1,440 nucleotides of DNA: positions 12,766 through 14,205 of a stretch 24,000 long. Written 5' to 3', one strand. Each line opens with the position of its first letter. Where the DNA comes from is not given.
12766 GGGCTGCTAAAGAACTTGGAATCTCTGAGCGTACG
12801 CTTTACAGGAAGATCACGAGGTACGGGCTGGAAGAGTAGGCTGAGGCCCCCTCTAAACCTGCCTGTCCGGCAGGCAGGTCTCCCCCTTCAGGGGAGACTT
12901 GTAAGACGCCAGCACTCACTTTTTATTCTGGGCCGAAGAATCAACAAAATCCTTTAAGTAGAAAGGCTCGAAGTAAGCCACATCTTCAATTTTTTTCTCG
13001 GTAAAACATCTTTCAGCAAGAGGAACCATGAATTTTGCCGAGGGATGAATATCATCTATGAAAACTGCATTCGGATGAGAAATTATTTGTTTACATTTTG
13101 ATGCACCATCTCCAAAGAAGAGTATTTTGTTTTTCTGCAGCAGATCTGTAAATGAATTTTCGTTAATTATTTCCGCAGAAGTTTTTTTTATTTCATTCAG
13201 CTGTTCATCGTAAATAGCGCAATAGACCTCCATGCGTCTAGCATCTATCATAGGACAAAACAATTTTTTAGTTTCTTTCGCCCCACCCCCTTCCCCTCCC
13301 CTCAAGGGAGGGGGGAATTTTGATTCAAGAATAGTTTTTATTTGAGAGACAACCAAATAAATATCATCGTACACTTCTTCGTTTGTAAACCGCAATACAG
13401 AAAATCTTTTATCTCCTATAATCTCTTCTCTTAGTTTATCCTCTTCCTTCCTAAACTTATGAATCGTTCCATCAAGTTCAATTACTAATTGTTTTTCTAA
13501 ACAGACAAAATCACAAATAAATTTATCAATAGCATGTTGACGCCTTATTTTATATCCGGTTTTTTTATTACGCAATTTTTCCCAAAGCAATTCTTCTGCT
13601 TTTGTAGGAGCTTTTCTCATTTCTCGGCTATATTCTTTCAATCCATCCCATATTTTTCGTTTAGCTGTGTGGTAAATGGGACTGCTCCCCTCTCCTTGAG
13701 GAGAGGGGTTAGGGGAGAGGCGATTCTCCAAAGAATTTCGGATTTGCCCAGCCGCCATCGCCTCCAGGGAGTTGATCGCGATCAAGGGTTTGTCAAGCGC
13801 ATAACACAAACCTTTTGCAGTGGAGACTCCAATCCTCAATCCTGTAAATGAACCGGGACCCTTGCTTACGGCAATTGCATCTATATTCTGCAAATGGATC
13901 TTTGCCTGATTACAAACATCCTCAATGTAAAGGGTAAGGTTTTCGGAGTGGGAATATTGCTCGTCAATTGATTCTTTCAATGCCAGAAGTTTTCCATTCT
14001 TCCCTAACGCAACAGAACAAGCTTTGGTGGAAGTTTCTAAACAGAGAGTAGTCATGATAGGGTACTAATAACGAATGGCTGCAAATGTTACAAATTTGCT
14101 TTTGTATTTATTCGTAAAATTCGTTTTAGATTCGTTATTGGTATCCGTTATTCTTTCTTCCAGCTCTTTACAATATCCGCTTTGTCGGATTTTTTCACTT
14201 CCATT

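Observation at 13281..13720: tsaB is interrupted in frame by a DUF559 endonuclease cassette bounded by hairpin-containing inverted repeats that encode their own linkers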

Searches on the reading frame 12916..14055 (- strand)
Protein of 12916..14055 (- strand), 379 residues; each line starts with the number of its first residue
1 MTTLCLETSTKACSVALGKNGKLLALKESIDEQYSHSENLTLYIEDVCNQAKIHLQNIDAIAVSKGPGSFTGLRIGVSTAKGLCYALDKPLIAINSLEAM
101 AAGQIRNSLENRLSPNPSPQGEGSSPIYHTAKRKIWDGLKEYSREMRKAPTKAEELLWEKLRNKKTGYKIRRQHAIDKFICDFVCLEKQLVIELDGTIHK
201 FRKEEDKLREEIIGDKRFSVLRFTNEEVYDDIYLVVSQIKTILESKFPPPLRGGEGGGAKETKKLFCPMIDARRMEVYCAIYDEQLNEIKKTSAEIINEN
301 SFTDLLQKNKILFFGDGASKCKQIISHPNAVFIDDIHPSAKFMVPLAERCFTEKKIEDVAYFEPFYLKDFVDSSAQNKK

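Call 3: search_protein_families(library=pfam, proteins=[window:12916-14055:-], max_evalue=0.01)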
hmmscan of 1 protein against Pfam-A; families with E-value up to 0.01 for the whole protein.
window:12916-14055:- (379 aa): 3 families
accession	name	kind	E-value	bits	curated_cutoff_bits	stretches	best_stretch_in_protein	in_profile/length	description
PF04480.18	DUF559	-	8.1e-29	100.1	20.6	1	139-243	3-108/109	Protein of unknown function (DUF559)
PF00814.31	TsaD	-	3.5e-28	99.5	24.8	1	35-103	28-96/264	tRNA N6-adenosine threonylcarbamoyltransferase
PF18741.7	MTES_1575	-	0.00045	20.7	38.2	1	161-233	9-86/96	REase_MTES_1575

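Call 4: search_protein_families(library=ncbifam, proteins=[window:12916-14055:-], max_evalue=0.01)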
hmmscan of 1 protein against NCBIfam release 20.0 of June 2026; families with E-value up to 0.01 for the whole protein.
window:12916-14055:- (379 aa): 6 families
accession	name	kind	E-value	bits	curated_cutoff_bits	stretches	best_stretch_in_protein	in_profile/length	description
TIGR03725.1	T6A_YeaZ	equivalog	1.1e-48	166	69.3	2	4-103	2-100/212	tRNA (adenosine(37)-N6)-threonylcarbamoyltransferase complex dimerization subunit type 1 TsaB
NF007294.0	PRK09767.1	equivalog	2.3e-15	56.7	218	1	137-243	3-110/117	DUF559 domain-containing protein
TIGR03723.1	T6A_TsaD_YgjD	equivalog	3.8e-14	52.5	296.1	1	35-102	48-115/314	tRNA (adenosine(37)-N6)-threonylcarbamoyltransferase complex transferase subunit TsaD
TIGR00329.1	gcp_kae1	subfamily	4.4e-13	49.1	207.8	1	34-99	46-111/305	tRNA (adenosine(37)-N6)-threonylcarbamoyltransferase complex transferase subunit TsaD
TIGR03722.2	arch_KAE1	equivalog_domain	5.6e-10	38.8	375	1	36-96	46-106/323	KEOPS complex N(6)-L-threonylcarbamoyladenine synthase Kae1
NF007174.0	PRK09605.1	equivalog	2.5e-08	32.9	447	1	36-96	48-108/535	bifunctional N(6)-L-threonylcarbamoyladenine synthase/serine/threonine protein kinase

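Call 9: find_homologous_proteins(query=window:12916-14055:-)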
Query window:12916-14055:- (379 aa): 8000 proteins with E <= 0.001 among 8000 candidates; the best 120 are listed.
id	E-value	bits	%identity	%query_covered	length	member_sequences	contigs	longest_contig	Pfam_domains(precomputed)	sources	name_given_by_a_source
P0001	4.7e-253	857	100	100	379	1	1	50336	PF00814.32,PF04480.19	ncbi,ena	-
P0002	4.6e-191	653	76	97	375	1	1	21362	PF00814.32,PF04480.19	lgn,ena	-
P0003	7.8e-191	652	76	99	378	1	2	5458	PF00814.32,PF04480.19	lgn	-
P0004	1.6e-187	641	75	98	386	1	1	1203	PF00814.32,PF04480.19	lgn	-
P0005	5.5e-187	639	73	99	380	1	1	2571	PF00814.32,PF04480.19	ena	-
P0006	1.6e-185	635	73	97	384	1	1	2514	PF00814.32,PF04480.19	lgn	-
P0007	7.4e-185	632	72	99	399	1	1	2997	PF00814.32,PF04480.19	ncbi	-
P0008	2.0e-184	631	73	98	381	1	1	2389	PF00814.32,PF04480.19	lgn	-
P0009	2.6e-184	631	73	98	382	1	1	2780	PF00814.32,PF04480.19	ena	-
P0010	1.5e-183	628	75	97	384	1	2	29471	PF00814.32,PF04480.19,PF18741.8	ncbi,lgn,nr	ncbi:MAG: tRNA (adenosine(37)-N6)-threonylcarbamoyltransferase complex dimerization subunit type 1 T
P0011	2.1e-166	572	69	99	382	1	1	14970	PF00814.32,PF04480.19,PF18741.8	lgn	-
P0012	1.1e-126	441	77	68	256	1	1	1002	PF00814.32,PF04480.19,PF18741.8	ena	-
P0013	1.9e-120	421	57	97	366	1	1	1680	PF00814.32,PF04480.19,PF18741.8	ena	-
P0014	4.0e-120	419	52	98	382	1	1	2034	PF00814.32,PF04480.19,PF18741.8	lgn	-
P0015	6.9e-115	402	54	97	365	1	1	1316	PF00814.32,PF04480.19,PF18741.8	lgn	-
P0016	5.7e-113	396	54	97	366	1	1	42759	PF00814.32,PF04480.19,PF18741.8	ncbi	ncbi:MAG: tRNA (adenosine(37)-N6)-threonylcarbamoyltransferase complex dimerization subunit type 1 T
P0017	1.4e-112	395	50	99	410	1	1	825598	PF00814.32,PF04480.19,PF18741.8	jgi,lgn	jgi:tRNA threonylcarbamoyl adenosine modification protein YeaZ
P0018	2.1e-112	394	52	97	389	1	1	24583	PF00814.32,PF04480.19,PF18741.8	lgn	-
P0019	1.1e-111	392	54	98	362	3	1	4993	PF00814.32,PF04480.19,PF18741.8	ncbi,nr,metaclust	ncbi:MAG: tRNA (adenosine(37)-N6)-threonylcarbamoyltransferase complex dimerization subunit type 1 T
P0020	3.3e-110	387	50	97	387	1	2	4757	PF00814.32,PF04480.19,PF18741.8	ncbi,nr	ncbi:MAG: tRNA (adenosine(37)-N6)-threonylcarbamoyltransferase complex dimerization subunit type 1 T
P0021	5.6e-110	386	53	99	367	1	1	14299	PF00814.32,PF04480.19,PF18741.8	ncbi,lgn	-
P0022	5.7e-110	386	51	98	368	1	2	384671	PF00814.32,PF04480.19,PF18741.8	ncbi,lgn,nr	ncbi:MAG: tRNA (adenosine(37)-N6)-threonylcarbamoyltransferase complex dimerization subunit type 1 T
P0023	1.0e-109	385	53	98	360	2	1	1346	PF00814.32,PF04480.19,PF18741.8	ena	-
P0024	1.1e-109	385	79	33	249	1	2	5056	PF00814.32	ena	-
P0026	2.3e-108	381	49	97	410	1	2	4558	PF00814.32,PF04480.19,PF18741.8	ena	-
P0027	2.9e-108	380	50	97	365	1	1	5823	PF00814.32,PF04480.19,PF18741.8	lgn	-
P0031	1.3e-105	372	50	97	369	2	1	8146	PF00814.32,PF04480.19,PF18741.8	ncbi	-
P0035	2.5e-104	367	48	97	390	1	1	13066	PF00814.32,PF04480.19,PF18741.8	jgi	jgi:tRNA threonylcarbamoyl adenosine modification protein YeaZ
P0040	8.0e-104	366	49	98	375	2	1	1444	PF00814.32,PF04480.19,PF18741.8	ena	-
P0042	1.1e-102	362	88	27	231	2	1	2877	PF00814.32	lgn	-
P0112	5.7e-82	294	67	32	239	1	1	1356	PF00814.32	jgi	jgi:tRNA threonylcarbamoyladenosine biosynthesis protein TsaB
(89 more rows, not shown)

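Call 16: find_encoding_contigs(protein=P0024, flank=3000, max_places=3)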
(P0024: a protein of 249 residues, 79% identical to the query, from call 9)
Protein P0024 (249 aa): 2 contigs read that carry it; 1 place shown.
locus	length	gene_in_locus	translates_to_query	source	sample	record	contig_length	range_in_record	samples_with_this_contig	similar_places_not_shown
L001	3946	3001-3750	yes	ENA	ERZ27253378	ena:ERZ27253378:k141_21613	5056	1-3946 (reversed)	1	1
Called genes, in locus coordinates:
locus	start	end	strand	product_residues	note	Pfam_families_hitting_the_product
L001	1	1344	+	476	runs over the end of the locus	PF02321:OEP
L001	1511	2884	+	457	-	PF25919:BSH_CusB (faint), PF25917:BSH_RND, PF25876:HH_MFP_RND, PF25893:HH_CzcB (weak), PF25990:Beta-barrel_YknX (weak), PF26002:Beta-barrel_AprE (weak), PF25975:CzcB_C (weak), PF25989:YknX_C, +2 more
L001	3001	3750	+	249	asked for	PF00814:TsaD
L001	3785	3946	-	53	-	?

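Call 17: find_encoding_contigs(protein=P0042, flank=3000, max_places=3)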
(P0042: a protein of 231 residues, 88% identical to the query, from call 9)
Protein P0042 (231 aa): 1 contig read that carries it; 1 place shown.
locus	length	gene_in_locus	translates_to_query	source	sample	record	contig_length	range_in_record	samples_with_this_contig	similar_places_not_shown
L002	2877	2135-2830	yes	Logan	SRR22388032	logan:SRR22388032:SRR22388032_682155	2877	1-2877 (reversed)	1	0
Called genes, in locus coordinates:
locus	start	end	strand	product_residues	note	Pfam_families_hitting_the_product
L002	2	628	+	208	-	?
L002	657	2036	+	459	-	PF25917:BSH_RND, PF25984:BSH_YknX (weak), PF02321:OEP (weak), PF25876:HH_MFP_RND, PF25893:HH_CzcB (weak), PF25990:Beta-barrel_YknX (weak), PF26002:Beta-barrel_AprE (weak), PF25989:YknX_C, +5 more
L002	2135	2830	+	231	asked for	PF00814:TsaD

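Call 20: find_encoding_contigs(protein=P0002, flank=4000, max_places=2)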
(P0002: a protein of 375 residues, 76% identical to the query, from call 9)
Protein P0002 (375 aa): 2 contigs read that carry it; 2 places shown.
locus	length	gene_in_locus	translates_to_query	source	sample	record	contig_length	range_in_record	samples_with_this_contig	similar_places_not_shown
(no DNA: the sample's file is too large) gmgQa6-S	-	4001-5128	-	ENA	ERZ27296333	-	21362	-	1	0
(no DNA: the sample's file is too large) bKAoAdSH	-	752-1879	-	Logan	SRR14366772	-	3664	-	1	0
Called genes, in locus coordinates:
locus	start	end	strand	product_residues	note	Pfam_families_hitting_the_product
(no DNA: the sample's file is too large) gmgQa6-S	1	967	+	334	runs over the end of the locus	PF11751:PorP_SprF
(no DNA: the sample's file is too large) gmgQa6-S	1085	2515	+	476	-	PF02321:OEP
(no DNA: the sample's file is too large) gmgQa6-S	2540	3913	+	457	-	PF00364:Biotin_lipoyl (faint), PF25917:BSH_RND, PF25876:HH_MFP_RND, PF25893:HH_CzcB (weak), PF25990:Beta-barrel_YknX (weak), PF26002:Beta-barrel_AprE (weak), PF25975:CzcB_C (weak), PF25989:YknX_C, +2 more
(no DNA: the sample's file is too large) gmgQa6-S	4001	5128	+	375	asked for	PF00814:TsaD, PF04480:DUF559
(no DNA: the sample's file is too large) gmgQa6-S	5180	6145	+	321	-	PF18962:Por_Secre_tail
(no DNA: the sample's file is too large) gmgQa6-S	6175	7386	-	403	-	PF00158:Sigma54_activat, PF14532:Sigma54_activ_2, PF07728:AAA_5 (weak), PF25601:AAA_lid_14, PF02954:HTH_8, PF18024:HTH_50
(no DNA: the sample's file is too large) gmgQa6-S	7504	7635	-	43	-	-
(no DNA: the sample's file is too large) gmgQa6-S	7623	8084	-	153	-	PF01797:Y1_Tnp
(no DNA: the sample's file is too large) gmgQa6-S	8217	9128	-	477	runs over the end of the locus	PF00919:UPF0004, PF04055:Radical_SAM, PF01938:TRAM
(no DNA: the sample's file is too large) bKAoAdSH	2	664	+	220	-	?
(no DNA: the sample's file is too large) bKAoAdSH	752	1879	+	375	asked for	PF00814:TsaD, PF04480:DUF559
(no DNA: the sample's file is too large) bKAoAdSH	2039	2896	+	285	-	PF18962:Por_Secre_tail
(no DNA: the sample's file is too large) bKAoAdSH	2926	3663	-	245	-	?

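Call 21: find_encoding_contigs(protein=P0010, flank=4000, max_places=2)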
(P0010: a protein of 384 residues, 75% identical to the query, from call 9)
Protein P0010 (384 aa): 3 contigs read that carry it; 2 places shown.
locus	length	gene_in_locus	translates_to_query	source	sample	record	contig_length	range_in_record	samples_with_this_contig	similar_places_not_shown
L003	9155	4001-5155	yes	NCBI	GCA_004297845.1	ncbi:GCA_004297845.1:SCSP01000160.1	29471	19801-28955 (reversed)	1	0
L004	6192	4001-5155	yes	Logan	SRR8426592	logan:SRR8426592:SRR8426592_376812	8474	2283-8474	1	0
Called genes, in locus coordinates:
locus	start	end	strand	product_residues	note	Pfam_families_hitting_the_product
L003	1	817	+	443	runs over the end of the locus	PF22352:K319L-like_PKD (faint), PF00801:PKD (weak), PF18911:PKD_4 (weak), PF00801:PKD (weak), PF18911:PKD_4, PF13585:CHU_C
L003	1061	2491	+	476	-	PF02321:OEP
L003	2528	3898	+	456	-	PF00364:Biotin_lipoyl (faint), PF25917:BSH_RND, PF25876:HH_MFP_RND, PF25893:HH_CzcB (weak), PF25990:Beta-barrel_YknX (weak), PF26002:Beta-barrel_AprE (weak), PF25975:CzcB_C (weak), PF25989:YknX_C, +2 more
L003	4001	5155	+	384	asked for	PF00814:TsaD, PF04480:DUF559, PF18741:MTES_1575 (weak)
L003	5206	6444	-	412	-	PF00158:Sigma54_activat, PF14532:Sigma54_activ_2, PF25601:AAA_lid_14, PF02954:HTH_8, PF18024:HTH_50 (weak)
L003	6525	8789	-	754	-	PF13424:TPR_12, PF00515:TPR_1 (weak), PF00515:TPR_1 (weak), PF13424:TPR_12, PF00515:TPR_1 (weak), PF13424:TPR_12, PF13424:TPR_12, PF07228:SpoIIE, +9 more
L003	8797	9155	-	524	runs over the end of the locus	PF00919:UPF0004, PF04055:Radical_SAM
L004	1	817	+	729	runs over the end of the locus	PF18911:PKD_4 (weak), PF00801:PKD (weak), PF18911:PKD_4, PF13585:CHU_C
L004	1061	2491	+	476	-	PF02321:OEP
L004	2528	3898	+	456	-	PF00364:Biotin_lipoyl (faint), PF25917:BSH_RND, PF25876:HH_MFP_RND, PF25893:HH_CzcB (weak), PF25990:Beta-barrel_YknX (weak), PF26002:Beta-barrel_AprE (weak), PF25975:CzcB_C (weak), PF25989:YknX_C, +2 more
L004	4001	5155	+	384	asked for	PF00814:TsaD, PF04480:DUF559, PF18741:MTES_1575 (weak)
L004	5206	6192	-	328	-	?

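Call 39: list_cluster_members(proteins=[P0001, P0007, P0010, P0016, P0017, P0022, P0020, P0031])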
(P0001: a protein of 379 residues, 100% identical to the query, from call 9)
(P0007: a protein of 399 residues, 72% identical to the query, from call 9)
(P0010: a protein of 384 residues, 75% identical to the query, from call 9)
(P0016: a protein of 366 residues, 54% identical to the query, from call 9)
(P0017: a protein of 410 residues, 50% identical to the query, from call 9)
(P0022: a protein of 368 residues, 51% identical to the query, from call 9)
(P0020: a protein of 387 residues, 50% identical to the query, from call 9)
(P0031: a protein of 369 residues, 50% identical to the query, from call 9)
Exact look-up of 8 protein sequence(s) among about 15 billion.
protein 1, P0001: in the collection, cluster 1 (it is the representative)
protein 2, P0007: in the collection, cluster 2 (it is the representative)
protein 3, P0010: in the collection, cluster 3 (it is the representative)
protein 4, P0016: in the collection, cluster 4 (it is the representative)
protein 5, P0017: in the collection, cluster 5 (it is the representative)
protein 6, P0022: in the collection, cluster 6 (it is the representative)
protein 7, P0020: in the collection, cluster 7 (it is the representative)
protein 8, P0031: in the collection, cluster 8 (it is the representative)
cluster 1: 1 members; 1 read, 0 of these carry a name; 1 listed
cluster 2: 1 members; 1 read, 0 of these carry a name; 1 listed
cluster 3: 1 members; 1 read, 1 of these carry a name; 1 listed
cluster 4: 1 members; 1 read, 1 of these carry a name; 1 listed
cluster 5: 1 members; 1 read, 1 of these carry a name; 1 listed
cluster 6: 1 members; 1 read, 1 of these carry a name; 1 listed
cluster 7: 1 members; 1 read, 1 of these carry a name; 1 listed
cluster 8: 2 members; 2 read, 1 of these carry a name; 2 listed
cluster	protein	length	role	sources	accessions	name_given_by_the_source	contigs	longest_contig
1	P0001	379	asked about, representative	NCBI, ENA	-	-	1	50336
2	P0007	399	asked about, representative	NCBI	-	-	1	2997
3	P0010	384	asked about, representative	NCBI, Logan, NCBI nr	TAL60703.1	MAG: tRNA (adenosine(37)-N6)-threonylcarbamoyltransferase complex dimerization subunit ...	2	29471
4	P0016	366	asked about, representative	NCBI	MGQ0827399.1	MAG: tRNA (adenosine(37)-N6)-threonylcarbamoyltransferase complex dimerization subunit ...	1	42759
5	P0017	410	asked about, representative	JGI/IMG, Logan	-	tRNA threonylcarbamoyl adenosine modification protein YeaZ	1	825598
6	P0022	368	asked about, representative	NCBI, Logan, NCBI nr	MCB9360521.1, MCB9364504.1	MAG: tRNA (adenosine(37)-N6)-threonylcarbamoyltransferase complex dimerization subunit ... | tRNA (adenosine(37)-N6)-threonylcarbamoyltransferase complex dimerization subunit type 1 ...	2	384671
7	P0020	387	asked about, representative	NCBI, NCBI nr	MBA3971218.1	MAG: tRNA (adenosine(37)-N6)-threonylcarbamoyltransferase complex dimerization subunit ... | tRNA (adenosine(37)-N6)-threonylcarbamoyltransferase complex dimerization subunit type 1 ...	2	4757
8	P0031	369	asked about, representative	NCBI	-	-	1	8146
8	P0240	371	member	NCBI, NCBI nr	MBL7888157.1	MAG: tRNA (adenosine(37)-N6)-threonylcarbamoyltransferase complex dimerization subunit ... | tRNA (adenosine(37)-N6)-threonylcarbamoyltransferase complex dimerization subunit type 1 ...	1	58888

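Call 46: predict_structure(alignment_id=A1)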
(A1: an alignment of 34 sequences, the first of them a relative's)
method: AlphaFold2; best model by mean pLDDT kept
length: 379 residues; sequences in the alignment: 34
mean_pLDDT: 80.7   pTM: 0.60
mean pLDDT of the five models: 80.7, 79.7, 78.6, 78.4, 78.0
residues with pLDDT >= 90: 157; 70-90: 141; 50-70: 49; < 50: 32
segments of 3 or more residues with pLDDT < 50: 111-127, 249-260, 377-379
pLDDT, mean of each block of 10 residues (from residue 1): 91 93 92 80 96 97 77 78 93 94 81 33 44 78 81 89 79 85 86 73 73 73 87 89 68 37 86 88 96 93 91 93 90 92 96 88 55 51
secondary structure, 60 per line:
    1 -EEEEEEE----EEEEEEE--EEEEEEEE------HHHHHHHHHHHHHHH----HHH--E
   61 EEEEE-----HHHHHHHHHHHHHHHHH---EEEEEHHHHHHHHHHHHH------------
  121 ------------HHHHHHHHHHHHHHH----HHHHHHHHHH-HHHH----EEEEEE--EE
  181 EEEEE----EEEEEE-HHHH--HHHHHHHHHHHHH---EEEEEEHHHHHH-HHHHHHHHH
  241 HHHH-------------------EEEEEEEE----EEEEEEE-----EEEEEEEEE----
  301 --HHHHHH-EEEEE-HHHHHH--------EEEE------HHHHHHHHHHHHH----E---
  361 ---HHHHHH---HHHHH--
elements in order: E2-8 E13-19 E22-29 H36-50 E60-65 H71-87 E91-95 H96-108 H133-147 H152-161 H163-166 E171-176 E179-185 E190-195 H197-200 H203-215 E219-224 H225-230 H232-244 E264-271 E276-282 E288-296 H303-308 E310-314 H316-321 E330-333 H340-352 H364-369 H373-377
